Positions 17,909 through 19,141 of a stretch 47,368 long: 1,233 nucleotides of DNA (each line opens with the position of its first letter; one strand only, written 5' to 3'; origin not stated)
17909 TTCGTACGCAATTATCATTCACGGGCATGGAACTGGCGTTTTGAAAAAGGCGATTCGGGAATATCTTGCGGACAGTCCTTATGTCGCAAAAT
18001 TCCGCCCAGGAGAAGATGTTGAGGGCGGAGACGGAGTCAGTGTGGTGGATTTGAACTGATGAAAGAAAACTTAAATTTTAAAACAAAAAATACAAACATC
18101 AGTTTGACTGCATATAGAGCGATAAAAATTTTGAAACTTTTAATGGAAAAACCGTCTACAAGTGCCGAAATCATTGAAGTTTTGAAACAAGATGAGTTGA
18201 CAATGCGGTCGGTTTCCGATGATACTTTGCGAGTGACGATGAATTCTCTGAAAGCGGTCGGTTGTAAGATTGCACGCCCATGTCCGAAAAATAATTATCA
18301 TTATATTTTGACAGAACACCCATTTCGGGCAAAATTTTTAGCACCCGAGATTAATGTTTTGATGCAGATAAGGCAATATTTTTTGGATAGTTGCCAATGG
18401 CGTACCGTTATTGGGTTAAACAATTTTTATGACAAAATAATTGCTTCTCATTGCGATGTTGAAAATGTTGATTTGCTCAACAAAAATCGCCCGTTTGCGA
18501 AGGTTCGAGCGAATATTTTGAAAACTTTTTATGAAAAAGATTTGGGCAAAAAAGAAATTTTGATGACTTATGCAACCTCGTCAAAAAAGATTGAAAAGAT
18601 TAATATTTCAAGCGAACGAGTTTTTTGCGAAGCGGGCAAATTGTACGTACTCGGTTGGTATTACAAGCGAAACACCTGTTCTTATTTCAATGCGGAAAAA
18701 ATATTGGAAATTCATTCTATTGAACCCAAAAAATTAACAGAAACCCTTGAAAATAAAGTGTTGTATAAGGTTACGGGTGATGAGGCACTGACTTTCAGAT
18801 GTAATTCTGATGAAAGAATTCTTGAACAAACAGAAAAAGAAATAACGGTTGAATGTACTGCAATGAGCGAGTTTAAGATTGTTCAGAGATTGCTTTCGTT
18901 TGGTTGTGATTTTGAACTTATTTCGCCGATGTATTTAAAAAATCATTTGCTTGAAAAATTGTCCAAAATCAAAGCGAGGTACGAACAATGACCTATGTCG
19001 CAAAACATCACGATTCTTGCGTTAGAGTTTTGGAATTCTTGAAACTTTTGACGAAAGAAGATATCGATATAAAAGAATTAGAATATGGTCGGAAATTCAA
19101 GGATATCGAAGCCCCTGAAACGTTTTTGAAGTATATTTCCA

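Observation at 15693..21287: Translationally coupled four-gene module: mutS2 / WYL regulator / WYL-like protein / DUF4127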

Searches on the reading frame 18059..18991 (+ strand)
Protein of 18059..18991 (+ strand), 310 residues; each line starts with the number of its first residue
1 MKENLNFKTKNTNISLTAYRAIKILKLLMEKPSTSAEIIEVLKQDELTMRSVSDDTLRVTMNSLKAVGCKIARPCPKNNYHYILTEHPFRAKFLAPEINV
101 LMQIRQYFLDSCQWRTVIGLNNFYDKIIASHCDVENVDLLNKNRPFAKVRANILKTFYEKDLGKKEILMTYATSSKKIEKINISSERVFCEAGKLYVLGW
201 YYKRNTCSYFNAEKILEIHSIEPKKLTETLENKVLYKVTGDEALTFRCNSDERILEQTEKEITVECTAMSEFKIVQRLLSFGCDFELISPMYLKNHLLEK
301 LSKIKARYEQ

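Call 6: search_protein_families(library=pfam, proteins=[window:18059-18991:+], max_evalue=0.01)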
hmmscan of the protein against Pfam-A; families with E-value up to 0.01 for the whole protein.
window:18059-18991:+ (310 aa): 1 family
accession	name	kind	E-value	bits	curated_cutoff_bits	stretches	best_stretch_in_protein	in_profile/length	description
PF25583.1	WCX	-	0.00083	20.1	23.9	1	244-303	17-74/76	WCX domain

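Call 11: search_protein_families(library=ncbifam, proteins=[window:18059-18991:+], max_evalue=1)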
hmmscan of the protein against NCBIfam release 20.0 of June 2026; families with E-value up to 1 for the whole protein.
window:18059-18991:+ (310 aa): 0 families

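Call 12: search_protein_families(library=padloc, proteins=[window:18059-18991:+], max_evalue=1)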
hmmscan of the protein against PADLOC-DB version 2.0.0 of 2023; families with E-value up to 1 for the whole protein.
window:18059-18991:+ (310 aa): 2 families
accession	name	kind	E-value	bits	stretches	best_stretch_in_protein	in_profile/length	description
PDLC01652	WYL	-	6.1e-09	34.4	1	163-304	29-161/162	"CAS-I,CAS-II,CAS-III,CAS-IV,CAS-V,CAS-VI; associated_signaling"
PDLC01457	WYL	-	7e-05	20.5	1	22-291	7-227/229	"CAS-I,CAS-II,CAS-III,CAS-IV,CAS-V,CAS-VI; associated_signaling"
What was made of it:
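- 18059..18991 (+): WYLA (310 aa), a wHTH-WYL-WCX transcription-factor-like protein and the first member of a paralogous pair. PADLOC WYL 6e-9 (call 12).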

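Call 34: find_homologous_proteins(query=window:18059-18988:+, max_evalue=0.001)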
Query window:18059-18988:+ (310 aa): 38 proteins with E <= 0.001 among 1464 candidates.
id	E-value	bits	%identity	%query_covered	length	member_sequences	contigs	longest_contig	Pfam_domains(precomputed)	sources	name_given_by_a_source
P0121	9.2e-196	667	98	100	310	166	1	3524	-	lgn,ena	-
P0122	1.9e-163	561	83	100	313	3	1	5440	-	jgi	-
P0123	1.9e-160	551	81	100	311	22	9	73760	PF25583.2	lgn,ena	-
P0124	2.7e-149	515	76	100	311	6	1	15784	PF25583.2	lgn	-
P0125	8.4e-145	500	74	100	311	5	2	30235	-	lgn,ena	-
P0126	2.2e-143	495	73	100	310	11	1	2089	-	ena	-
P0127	1.2e-141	489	74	100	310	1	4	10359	-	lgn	-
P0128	2.9e-139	482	72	100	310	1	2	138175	-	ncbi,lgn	-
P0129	1.1e-135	470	71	100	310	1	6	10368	-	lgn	-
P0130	1.1e-133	463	70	100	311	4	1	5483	-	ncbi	-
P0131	5.1e-97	343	56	97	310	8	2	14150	-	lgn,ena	-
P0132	1.1e-95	339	56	99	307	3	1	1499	-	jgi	jgi:hypothetical protein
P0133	2.9e-94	334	54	99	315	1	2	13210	-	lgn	-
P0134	4.3e-94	333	54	98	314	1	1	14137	-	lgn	-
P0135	8.7e-92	326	50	99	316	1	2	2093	-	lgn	-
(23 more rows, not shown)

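Call 38: search_solved_structures(query=A2, max_evalue=10)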
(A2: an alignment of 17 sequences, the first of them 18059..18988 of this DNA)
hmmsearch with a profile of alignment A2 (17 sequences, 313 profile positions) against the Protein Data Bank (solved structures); distinct sequences matched with E-value up to 10: 3.
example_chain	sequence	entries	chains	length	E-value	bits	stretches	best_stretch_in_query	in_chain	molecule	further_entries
1f9n_A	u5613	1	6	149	0.21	13.9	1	24-87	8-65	ARGININE REPRESSOR/ACTIVATOR PROTEIN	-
7p5x_AX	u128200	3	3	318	0.22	13.9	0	165-221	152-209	PafC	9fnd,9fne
8h67_E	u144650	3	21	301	1.4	11.3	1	276-306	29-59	CRISPR associated protein Cas7 | CRISPR associated protein Cas8 | Fruiting body developmental protein R-like protein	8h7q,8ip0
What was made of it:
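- On PafBC-type heterodimer: The PDB profile hit to PafC has E 0.22 (call 38).
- Closest known: PafB/PafC. Different: The profile search gives only a marginal PafC hit (E 0.22, call 38).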

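Call 41: search_protein_families(library=pfam, alignment_id=A2, max_evalue=0.1)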
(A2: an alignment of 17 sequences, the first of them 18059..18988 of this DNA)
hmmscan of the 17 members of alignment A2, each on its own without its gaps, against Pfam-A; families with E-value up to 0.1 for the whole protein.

A. member 1, window:18059-18988:+ (310 aa): 2 families
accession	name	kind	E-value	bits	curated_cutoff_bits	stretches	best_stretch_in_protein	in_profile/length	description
PF25583.1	WCX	-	0.00083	20.1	23.9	1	244-303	17-74/76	WCX domain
PF13280.12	WYL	-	0.094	13.2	21.8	0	164-218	13-68/70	WYL domain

B. families by the number of members that match (of 17 scanned): 16 families
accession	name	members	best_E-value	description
PF25583.1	WCX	14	1.9e-07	WCX domain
PF13280.12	WYL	14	3.4e-06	WYL domain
PF01022.26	HTH_5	4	0.0033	Bacterial regulatory protein, arsR family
PF14172.12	DUF4309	1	0.013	Domain of unknown function (DUF4309)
PF20930.2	Dicer_PBD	1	0.013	Dicer, partner-binding domain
PF16579.11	AdenylateSensor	1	0.016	Adenylate sensor of SNF1-like protein kinase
PF21476.4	PF0610-like_N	1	0.03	PF0610-like, N-terminal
PF19328.4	DAP_DH_C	1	0.036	2,4-diaminopentanoate dehydrogenase C-terminal domain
PF08220.18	HTH_DeoR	1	0.036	DeoR-like helix-turn-helix domain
PF17767.7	NAPRTase_N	1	0.037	Nicotinate phosphoribosyltransferase (NAPRTase) N-terminal domain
PF24531.2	ANC1_spectrin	1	0.065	Nuclear anchorage protein 1, spectrin repeat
PF24643.1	DUF7637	1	0.068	Domain of unknown function (DUF7637)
PF21796.3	Cac1_C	1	0.079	Chromatin assembly factor 1 subunit Cac1, C-terminal domain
PF08279.18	HTH_11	1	0.083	HTH domain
PF21838.2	DUF6897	1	0.086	Domain of unknown function (DUF6897)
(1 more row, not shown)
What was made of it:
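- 18059..18991 (+): Fourteen of 17 orthologues hit Pfam WYL and WCX (call 41).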

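Call 47: find_homologous_proteins(query=A2, max_evalue=0.001)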
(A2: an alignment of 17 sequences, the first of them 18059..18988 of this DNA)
Query A2 (17 sequences) (310 aa, profile of the alignment): 79 proteins with E <= 0.001 among 8000 candidates.
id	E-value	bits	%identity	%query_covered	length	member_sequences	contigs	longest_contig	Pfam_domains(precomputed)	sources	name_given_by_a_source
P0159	1.4e-127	443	40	98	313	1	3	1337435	PF25583.2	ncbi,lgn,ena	-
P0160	5.0e-122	425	40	90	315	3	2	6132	-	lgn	-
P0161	1.1e-121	424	38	96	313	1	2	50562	PF13280.13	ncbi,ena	-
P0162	1.5e-121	424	31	95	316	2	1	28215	-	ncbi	-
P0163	1.6e-121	423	41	90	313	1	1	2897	-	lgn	-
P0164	2.7e-121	423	38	95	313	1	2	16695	-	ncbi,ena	-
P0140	4.3e-121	422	50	98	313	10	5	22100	-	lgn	-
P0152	4.5e-121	422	48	96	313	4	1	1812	-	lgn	-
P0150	7.3e-121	421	48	99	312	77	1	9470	-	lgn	-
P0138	1.3e-120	420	51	98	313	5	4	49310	-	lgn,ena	-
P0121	1.6e-120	420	98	100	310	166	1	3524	-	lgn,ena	-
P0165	1.7e-120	420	40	99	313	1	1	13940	-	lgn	-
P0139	1.2e-119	417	51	98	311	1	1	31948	PF25583.2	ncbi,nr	ncbi:MAG: WYL domain-containing protein [Candidatus Gastranaerophilales bacterium]|nr:WYL domain-con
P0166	2.6e-119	416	32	96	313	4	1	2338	-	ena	-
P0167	2.7e-119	416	35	99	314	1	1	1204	-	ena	-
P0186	1.8e-106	374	38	99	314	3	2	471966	-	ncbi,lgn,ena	-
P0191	2.8e-77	278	29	99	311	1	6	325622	-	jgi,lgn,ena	-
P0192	1.1e-76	276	31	96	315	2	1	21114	-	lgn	-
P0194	2.6e-72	262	34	97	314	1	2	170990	PF25583.2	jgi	jgi:predicted DNA-binding transcriptional regulator YafY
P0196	2.0e-62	229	28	99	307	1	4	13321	-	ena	-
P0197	1.1e-60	224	25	95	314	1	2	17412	-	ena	-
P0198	2.0e-57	213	26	95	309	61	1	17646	PF13280.13,PF25583.2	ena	-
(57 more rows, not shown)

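Call 48: find_encoding_contigs(protein=P0191, flank=7000, max_places=1)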
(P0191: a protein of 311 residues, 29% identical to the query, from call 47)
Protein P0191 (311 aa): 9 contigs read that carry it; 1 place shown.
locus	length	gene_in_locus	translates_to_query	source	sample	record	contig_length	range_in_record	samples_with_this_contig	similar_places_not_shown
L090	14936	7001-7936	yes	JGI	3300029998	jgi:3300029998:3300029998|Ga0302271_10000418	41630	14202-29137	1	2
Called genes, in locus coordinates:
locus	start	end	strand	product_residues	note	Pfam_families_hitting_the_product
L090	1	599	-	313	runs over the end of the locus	PF00535:Glycos_transf_2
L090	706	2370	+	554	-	PF13231:PMT_2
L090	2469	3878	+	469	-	-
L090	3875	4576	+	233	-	-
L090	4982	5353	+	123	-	-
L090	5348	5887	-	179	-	PF07670:Gate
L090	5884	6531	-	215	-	PF07670:Gate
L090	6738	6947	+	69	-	PF13560:HTH_31 (weak), PF12844:HTH_19, PF01381:HTH_3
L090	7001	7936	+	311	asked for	-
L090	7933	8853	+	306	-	-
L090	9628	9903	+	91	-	-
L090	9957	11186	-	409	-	PF05977:MFS_3, PF13347:MFS_2 (faint), PF07690:MFS_1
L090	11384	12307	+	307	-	PF02470:MlaD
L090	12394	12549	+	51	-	PF18919:DUF5670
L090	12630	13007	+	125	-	PF06210:DUF1003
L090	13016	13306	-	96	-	-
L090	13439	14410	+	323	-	PF10340:Say1_Mug180 (weak), PF20434:BD-FAE, PF07859:Abhydrolase_3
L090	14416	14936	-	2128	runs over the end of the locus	-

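Call 49: find_encoding_contigs(protein=P0194, flank=7000, max_places=1)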
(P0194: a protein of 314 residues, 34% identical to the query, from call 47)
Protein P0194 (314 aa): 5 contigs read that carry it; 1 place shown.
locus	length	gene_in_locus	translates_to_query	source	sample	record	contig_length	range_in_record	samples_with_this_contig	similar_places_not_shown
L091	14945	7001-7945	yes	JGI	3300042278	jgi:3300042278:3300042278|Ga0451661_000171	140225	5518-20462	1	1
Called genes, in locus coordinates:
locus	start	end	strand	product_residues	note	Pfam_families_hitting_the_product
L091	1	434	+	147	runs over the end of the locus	-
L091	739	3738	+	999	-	PF02463:SMC_N (weak), PF13304:AAA_21 (weak), PF13476:AAA_23, PF13555:AAA_29 (weak)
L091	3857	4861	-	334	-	PF00480:ROK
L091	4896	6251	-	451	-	PF00860:Xan_ur_permease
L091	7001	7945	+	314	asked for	PF25583:WCX (weak)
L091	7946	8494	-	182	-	PF01596:Methyltransf_3, PF08704:GCD14 (weak), PF13847:Methyltransf_31, PF13578:Methyltransf_24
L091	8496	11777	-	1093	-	-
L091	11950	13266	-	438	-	PF02874:ATP-synt_ab_N, PF00006:ATP-synt_ab, PF18269:T3SS_ATPase_C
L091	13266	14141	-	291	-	PF02108:FliH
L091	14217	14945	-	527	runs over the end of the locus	PF01514:YscJ_FliF, PF08345:YscJ_FliF_C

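Call 50: find_encoding_contigs(protein=P0197, flank=7000, max_places=1)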
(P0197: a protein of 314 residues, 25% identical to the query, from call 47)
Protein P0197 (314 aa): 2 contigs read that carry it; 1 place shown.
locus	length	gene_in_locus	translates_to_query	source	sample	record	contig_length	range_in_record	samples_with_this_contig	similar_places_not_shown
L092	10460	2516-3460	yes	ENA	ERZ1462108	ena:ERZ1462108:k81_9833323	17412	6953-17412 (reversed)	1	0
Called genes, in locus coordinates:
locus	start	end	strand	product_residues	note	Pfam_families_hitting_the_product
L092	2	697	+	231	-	?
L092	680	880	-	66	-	-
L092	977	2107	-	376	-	PF03702:AnmK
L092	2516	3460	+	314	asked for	-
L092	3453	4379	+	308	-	PF25583:WCX (weak)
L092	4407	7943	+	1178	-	PF02811:PHP, PF07733:DNA_pol3_alpha, PF17657:DNA_pol3_finger, PF14579:HHH_6, PF01336:tRNA_anti-codon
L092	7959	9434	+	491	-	PF13231:PMT_2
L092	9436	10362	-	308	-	-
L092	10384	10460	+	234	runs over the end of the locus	PF04973:NMN_transporter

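Call 51: find_encoding_contigs(protein=P0198, flank=7000, max_places=1)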
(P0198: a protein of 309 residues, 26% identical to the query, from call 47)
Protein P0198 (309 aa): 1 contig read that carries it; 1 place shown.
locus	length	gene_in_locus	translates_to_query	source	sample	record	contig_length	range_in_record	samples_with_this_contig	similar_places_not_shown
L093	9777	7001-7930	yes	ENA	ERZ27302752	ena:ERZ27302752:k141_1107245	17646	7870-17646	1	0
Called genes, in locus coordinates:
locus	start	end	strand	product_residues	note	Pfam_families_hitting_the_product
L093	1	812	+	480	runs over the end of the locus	PF01276:OKR_DC_1, PF00155:Aminotran_1_2, PF00266:Aminotran_5, PF01041:DegT_DnrJ_EryC1, PF01053:Cys_Met_Meta_PP, PF01212:Beta_elim_lyase, PF05889:SepSecS, PF03711:OKR_DC_1_C (weak)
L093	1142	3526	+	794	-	-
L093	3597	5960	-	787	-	PF17191:RecG_wedge, PF00270:DEAD, PF04851:ResIII, PF00271:Helicase_C, PF19833:RecG_dom3_C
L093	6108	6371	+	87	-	-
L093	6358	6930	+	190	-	PF00350:Dynamin_N (faint), PF01926:MMR_HSR1, PF02421:FeoB_N, PF03193:RsgA_GTPase (faint)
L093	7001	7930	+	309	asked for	PF13280:WYL (weak), PF25583:WCX (weak)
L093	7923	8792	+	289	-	-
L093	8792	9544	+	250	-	PF03309:Pan_kinase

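Call 72: predict_structure(alignment_id=A4)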
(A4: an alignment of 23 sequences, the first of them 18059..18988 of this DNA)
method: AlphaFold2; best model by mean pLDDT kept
length: 310 residues; sequences in the alignment: 23
mean_pLDDT: 87.7   pTM: 0.63
mean pLDDT of the five models: 87.7, 87.2, 86.9, 86.6, 86.0
residues with pLDDT >= 90: 171; 70-90: 119; 50-70: 9; < 50: 11
segments of 3 or more residues with pLDDT < 50: 1-10
pLDDT, mean of each block of 10 residues (from residue 1): 37 72 91 95 88 88 92 93 87 84 94 94 86 86 92 94 92 90 93 91 89 96 78 92 88 92 92 87 92 89 84
secondary structure, 60 per line:
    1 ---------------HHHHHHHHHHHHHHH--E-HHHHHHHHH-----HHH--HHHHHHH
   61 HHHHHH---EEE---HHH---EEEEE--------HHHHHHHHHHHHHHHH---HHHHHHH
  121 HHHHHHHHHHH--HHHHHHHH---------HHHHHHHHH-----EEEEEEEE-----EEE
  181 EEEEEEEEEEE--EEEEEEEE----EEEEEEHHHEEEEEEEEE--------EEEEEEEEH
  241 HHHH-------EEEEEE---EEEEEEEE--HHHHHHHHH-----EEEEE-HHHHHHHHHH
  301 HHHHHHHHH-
elements in order: H16-30 H35-43 H54-66 E70-72 E82-86 H95-110 H114-131 H134-141 H151-159 E165-172 E178-191 E194-201 E206-211 E215-223 E232-239 H240-244 E252-257 E261-268 H271-279 E285-289 H291-309
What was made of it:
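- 18059..18991 (+): The AF2 model has pLDDT 87.7 (call 72).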

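Call 74: fold_search(model_id=the predicted structure, library=pdb)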
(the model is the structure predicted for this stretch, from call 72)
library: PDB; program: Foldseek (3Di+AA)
matches with E <= 10: 1003; with E <= 0.001: 31
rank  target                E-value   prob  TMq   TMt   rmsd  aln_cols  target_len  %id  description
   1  9fnd_Y                4.3e-10  1.00  0.33  0.33  12.3       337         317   14  Transcriptional activator PafBC bound to mycobacterial RNA polymerase (released 2025-02-12)
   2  9pfv_Q                4.6e-10  1.00  0.40  0.39  16.6       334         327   12  The cryo-EM structure of C. crescentus DriD-ssDNA-RNAP-Sigma73-CCNA_03891/CCNA_01149 promoter transcription activation (released 2026-02-25)
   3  9fnd_X                4.6e-10  1.00  0.27  0.26  14.3       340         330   14  Transcriptional activator PafBC bound to mycobacterial RNA polymerase (released 2025-02-12)
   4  9pfq_Q                1.1e-09  1.00  0.41  0.39  16.6       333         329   12  The cryo-EM structure of C. crescentus DriD-ssDNA-RNAP-Sigma73-bapE promoter transcription activation complex (released 2026-02-25)
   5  8tpk_A                1.8e-09  1.00  0.42  0.41  12.3       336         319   13  P6522 crystal form of C. crescentus DriD-ssDNA-DNA complex (released 2023-11-29)
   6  8tpk_B                2.4e-09  1.00  0.41  0.40  16.6       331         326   12  P6522 crystal form of C. crescentus DriD-ssDNA-DNA complex (released 2023-11-29)
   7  8tp8_A                4.2e-09  1.00  0.40  0.39  12.5       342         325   12  Structure of the C. crescentus WYL-activator, DriD, bound to ssDNA and cognate DNA (released 2023-11-29)
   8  6sj9_A                6.2e-09  1.00  0.22  0.14  18.5       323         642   14  Proteasome accessory factor B/C (PafBC) of Arthrobacter aurescens (released 2019-10-16)
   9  8tp8_D                7.7e-09  1.00  0.41  0.40  12.4       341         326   11  Structure of the C. crescentus WYL-activator, DriD, bound to ssDNA and cognate DNA (released 2023-11-29)
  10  8tp8_B                8.6e-09  1.00  0.43  0.41  16.6       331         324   12  Structure of the C. crescentus WYL-activator, DriD, bound to ssDNA and cognate DNA (released 2023-11-29)
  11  9cu3_B                1.8e-07  1.00  0.32  0.47   6.9       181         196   12  Allosteric mechanism of DriD transcription activator (released 2025-04-23)
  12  7tzv_A                3.2e-07  1.00  0.29  0.44   8.0       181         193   12  Structure of DriD C-domain bound to 9mer ssDNA (released 2022-06-01)
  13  6sj9_B                4.0e-07  1.00  0.24  0.14  18.4       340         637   14  Proteasome accessory factor B/C (PafBC) of Arthrobacter aurescens (released 2019-10-16)
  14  9cu3_A                6.2e-07  1.00  0.37  0.53   5.4       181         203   12  Allosteric mechanism of DriD transcription activator (released 2025-04-23)
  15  7tzv_M                3.8e-06  1.00  0.35  0.52   5.7       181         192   12  Structure of DriD C-domain bound to 9mer ssDNA (released 2022-06-01)
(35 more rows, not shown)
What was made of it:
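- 18059..18991 (+): Foldseek top hits are PafBC at 4e-10, then DriD, CapW and BrxR, all at probability 1.00 (call 74).
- On wHTH-WYL-WCX transcription factors: The WYLA model (pLDDT 87.7) aligns over its full length to PafBC, DriD, CapW and BrxR at probability 1.00 (calls 72, 74).
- Closest known: PafB/PafC. Same: PafBC gives the best Foldseek matches to the WYLA model (9fnd chains Y and X, E 4e-10; 6sj9) (call 74).
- Closest known: Homodimeric WYL regulators DriD. Same: They share the three-domain architecture and fold (call 74).
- The WYLA model matches both PafBC chains, DriD, CapW and BrxR (call 74). WYL regulators often control defence systems, and BrxR and CapW are among the structural matches (call 74).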

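Call 78: find_related_loci(query=A7, collection=metagenome_contigs, flank=7000)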
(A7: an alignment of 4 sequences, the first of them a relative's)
Query A7 (314 aa) in metagenome_contigs; peptide patterns used: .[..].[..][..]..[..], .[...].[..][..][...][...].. (x = any residue, [..] = any of these).
600 stretches matched a pattern (row limit reached: there are more); 1 encode a relative of the query (tblastn E <= 1e-3); 1 distinct loci.
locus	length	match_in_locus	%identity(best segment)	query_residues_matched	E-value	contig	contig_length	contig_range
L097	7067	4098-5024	38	1-311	8e-64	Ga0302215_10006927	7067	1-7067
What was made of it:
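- Tried and rejected: The second attempt gave only one locus (call 78).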

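Call 92: search_protein_families(library=pfam, proteins=[L097:13-993:+, L097:1210-2760:+, L097:2825-3364:-, L097:3361-3966:-, L097:4098-5036:+, L097:5023-5958:+, L097:5955-6314:-, L097:6490-6924:-, L090:9628-9903:+, L091:8496-11777:-], max_evalue=0.001)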
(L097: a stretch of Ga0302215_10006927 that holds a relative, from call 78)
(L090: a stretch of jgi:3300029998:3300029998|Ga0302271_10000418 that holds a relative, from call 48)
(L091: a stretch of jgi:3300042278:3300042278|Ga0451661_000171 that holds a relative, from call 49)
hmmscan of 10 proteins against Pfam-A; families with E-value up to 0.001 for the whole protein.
L097:13-993:+ (326 aa): 0 families

L097:1210-2760:+ (516 aa): 0 families

L097:2825-3364:- (179 aa): 1 family
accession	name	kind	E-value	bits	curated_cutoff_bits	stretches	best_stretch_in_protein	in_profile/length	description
PF07670.19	Gate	-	9.6e-11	42.5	29.6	1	49-149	2-103/104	Nucleoside recognition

L097:3361-3966:- (201 aa): 1 family
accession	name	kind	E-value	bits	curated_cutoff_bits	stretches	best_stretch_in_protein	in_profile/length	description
PF07670.19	Gate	-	4.4e-15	56.4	29.6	1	41-152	2-99/104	Nucleoside recognition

L097:4098-5036:+ (312 aa): 0 families

L097:5023-5958:+ (311 aa): 1 family
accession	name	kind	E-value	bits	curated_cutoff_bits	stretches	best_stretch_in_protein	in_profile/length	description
PF25583.1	WCX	-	5.1e-05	24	23.9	1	255-301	29-75/76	WCX domain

L097:5955-6314:- (119 aa): 0 families

L097:6490-6924:- (144 aa): 0 families

L090:9628-9903:+ (91 aa): 0 families

L091:8496-11777:- (1093 aa): 0 families

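Call 94: search_protein_families(library=phrogs, proteins=[window:18059-18991:+], max_evalue=0.01)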
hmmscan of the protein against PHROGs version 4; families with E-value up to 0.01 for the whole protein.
window:18059-18991:+ (310 aa): 0 families

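Call 107: find_encoding_contigs(protein=P0192, flank=6000, max_places=1)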
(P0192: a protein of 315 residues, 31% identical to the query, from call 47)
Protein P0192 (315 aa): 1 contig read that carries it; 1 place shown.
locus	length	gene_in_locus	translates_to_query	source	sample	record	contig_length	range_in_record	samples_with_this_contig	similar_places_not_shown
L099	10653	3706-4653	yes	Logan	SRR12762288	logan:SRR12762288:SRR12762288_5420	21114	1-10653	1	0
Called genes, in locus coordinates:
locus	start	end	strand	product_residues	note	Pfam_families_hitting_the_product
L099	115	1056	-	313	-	-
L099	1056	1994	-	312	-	-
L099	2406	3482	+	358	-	PF09989:DUF2229, PF06050:HGD-D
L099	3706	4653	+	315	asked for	-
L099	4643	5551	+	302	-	PF13280:WYL (weak)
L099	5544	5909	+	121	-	PF08378:NERD, PF02021:UPF0102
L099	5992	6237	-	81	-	-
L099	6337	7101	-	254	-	PF03328:HpcH_HpaI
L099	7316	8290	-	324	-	PF00140:Sigma70_r1_2, PF04542:Sigma70_r2, PF04539:Sigma70_r3, PF04545:Sigma70_r4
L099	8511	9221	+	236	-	-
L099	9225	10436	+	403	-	PF01743:PolyA_pol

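Call 108: find_encoding_contigs(protein=P0196, flank=6000, max_places=1)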
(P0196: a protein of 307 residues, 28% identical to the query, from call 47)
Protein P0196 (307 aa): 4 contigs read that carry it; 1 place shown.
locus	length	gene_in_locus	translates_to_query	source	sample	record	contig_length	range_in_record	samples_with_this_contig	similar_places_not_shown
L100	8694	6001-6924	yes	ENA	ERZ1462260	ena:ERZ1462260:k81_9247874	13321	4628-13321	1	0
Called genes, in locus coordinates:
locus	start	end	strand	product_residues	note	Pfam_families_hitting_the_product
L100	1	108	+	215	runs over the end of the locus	PF06888:Put_Phosphatase, PF12710:HAD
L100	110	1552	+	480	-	PF00202:Aminotran_3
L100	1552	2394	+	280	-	PF12146:Hydrolase_4, PF00561:Abhydrolase_1, PF12697:Abhydrolase_6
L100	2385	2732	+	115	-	-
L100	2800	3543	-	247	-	-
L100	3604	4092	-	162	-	-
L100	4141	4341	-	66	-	-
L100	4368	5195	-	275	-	-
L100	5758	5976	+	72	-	-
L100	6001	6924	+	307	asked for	-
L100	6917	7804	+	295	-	-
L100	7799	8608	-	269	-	-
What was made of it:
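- The neighbours vary, and many are unrelated to DNA (coaX, thrS, Gate-domain proteins, or none) (calls 48, 51, 92, 108).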
